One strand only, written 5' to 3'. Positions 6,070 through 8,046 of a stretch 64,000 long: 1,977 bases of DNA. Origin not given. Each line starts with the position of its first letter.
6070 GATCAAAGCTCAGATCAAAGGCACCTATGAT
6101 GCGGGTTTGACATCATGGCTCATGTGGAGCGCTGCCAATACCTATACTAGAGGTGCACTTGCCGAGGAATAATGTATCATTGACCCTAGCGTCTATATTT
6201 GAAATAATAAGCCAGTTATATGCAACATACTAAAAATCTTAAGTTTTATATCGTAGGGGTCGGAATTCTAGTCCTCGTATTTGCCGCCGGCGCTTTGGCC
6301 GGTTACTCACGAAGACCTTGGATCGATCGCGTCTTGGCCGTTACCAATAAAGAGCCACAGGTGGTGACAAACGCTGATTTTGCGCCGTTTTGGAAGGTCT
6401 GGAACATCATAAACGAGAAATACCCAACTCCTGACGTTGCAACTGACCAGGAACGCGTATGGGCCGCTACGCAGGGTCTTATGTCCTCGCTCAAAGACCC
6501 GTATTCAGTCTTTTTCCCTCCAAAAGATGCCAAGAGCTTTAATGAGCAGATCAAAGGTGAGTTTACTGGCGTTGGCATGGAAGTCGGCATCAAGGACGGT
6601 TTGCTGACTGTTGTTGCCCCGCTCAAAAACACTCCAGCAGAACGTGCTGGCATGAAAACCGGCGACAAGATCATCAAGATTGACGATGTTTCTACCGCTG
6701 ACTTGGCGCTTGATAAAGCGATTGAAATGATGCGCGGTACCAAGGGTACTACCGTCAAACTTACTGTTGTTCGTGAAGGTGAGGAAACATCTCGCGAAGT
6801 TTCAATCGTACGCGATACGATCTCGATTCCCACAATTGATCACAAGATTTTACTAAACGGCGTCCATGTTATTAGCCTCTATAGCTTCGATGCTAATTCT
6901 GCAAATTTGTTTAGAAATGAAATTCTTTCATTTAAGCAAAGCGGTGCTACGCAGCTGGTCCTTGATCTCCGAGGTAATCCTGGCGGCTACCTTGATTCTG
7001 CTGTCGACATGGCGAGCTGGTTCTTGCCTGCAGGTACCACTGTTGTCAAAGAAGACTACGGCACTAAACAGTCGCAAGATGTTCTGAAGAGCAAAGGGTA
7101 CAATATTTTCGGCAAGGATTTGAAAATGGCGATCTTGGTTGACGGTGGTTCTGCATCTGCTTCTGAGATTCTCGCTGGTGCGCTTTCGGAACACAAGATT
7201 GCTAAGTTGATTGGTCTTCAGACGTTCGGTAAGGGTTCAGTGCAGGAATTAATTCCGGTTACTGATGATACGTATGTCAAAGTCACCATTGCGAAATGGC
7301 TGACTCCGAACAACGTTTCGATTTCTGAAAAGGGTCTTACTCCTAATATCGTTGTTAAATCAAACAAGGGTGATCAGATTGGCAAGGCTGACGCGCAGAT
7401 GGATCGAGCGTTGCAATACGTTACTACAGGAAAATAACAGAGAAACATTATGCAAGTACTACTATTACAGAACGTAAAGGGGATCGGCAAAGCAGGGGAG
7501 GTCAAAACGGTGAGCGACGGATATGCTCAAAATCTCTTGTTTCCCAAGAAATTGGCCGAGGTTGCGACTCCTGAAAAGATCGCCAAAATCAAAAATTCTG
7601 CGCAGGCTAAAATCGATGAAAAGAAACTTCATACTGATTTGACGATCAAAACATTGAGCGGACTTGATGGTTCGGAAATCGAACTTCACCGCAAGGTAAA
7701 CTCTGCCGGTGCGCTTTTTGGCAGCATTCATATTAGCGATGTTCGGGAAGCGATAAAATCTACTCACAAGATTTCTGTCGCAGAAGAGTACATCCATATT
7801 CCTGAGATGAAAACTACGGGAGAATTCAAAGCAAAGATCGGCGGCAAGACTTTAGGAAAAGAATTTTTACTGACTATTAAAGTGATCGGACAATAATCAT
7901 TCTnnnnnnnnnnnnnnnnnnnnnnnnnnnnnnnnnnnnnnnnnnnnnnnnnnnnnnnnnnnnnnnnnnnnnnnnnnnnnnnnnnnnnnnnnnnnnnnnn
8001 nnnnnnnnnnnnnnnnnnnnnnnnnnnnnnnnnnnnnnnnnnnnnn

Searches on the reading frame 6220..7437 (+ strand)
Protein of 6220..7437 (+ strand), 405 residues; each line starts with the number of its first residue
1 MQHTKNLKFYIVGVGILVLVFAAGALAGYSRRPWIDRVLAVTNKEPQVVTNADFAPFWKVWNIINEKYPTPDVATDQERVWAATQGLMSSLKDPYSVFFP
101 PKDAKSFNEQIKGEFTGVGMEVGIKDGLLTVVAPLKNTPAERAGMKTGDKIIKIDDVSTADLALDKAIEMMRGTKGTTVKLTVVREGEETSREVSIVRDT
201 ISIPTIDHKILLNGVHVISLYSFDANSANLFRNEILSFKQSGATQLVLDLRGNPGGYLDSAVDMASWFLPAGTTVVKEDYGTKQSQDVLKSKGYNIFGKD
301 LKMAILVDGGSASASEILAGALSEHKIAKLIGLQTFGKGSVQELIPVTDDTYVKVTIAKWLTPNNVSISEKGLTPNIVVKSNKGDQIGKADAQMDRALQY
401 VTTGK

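Call 22: find_related_loci(query=A3, collection=metagenome_contigs, flank=10000)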
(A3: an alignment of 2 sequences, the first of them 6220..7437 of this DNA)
Query A3 (405 aa) in metagenome_contigs; peptide patterns used: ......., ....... (x = any residue, [..] = any of these).
600 stretches matched a pattern (row limit reached: there are more); 197 encode a relative of the query (tblastn E <= 1e-3); the best 80 are kept; 80 distinct loci.
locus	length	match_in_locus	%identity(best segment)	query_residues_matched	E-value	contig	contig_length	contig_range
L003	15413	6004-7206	58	1-401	5e-157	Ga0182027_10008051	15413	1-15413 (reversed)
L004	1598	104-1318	58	1-403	5e-171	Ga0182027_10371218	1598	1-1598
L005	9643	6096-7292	58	3-401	3e-156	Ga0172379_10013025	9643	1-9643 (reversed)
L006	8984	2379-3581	57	1-401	5e-154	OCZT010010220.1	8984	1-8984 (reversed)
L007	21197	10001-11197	56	1-399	8e-154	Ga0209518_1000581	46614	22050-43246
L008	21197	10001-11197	57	1-399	1e-153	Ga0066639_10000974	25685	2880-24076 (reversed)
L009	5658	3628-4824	56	1-399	9e-155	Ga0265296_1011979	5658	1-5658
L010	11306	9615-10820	56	1-402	4e-153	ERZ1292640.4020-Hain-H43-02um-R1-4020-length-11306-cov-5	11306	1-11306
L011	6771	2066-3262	57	1-399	3e-153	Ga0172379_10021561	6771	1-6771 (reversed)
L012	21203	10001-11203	56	1-401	1e-152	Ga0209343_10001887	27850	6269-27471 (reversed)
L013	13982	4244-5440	55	1-399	2e-152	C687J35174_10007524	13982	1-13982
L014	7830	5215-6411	57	1-399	8e-153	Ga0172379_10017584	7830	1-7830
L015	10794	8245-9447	56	1-401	1e-152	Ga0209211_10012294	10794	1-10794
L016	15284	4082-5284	56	1-401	1e-152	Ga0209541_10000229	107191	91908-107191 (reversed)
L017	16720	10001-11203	56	1-401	1e-152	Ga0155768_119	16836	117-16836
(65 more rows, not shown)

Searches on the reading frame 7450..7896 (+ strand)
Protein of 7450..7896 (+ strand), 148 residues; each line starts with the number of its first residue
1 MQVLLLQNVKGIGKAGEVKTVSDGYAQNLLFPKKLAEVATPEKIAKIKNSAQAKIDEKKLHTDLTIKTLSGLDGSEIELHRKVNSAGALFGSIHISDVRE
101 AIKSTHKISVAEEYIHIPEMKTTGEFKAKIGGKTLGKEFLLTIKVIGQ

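Call 17: find_related_loci(query=window:7450-7896:+, collection=genome_contigs, flank=8000)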
Query window:7450-7896:+ (148 aa) in genome_contigs; peptide patterns used: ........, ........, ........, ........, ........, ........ (x = any residue, [..] = any of these).
555 stretches matched a pattern; 1 encode a relative of the query (tblastn E <= 1e-3); 1 distinct loci.
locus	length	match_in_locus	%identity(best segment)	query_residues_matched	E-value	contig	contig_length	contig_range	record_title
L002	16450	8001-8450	72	1-148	9e-67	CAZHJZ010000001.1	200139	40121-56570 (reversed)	MAG TPA_asm: uncultured Candidatus Saccharibacteria bacterium isolate SRP170004_co1_54 genome assembly, contig: NODE_60_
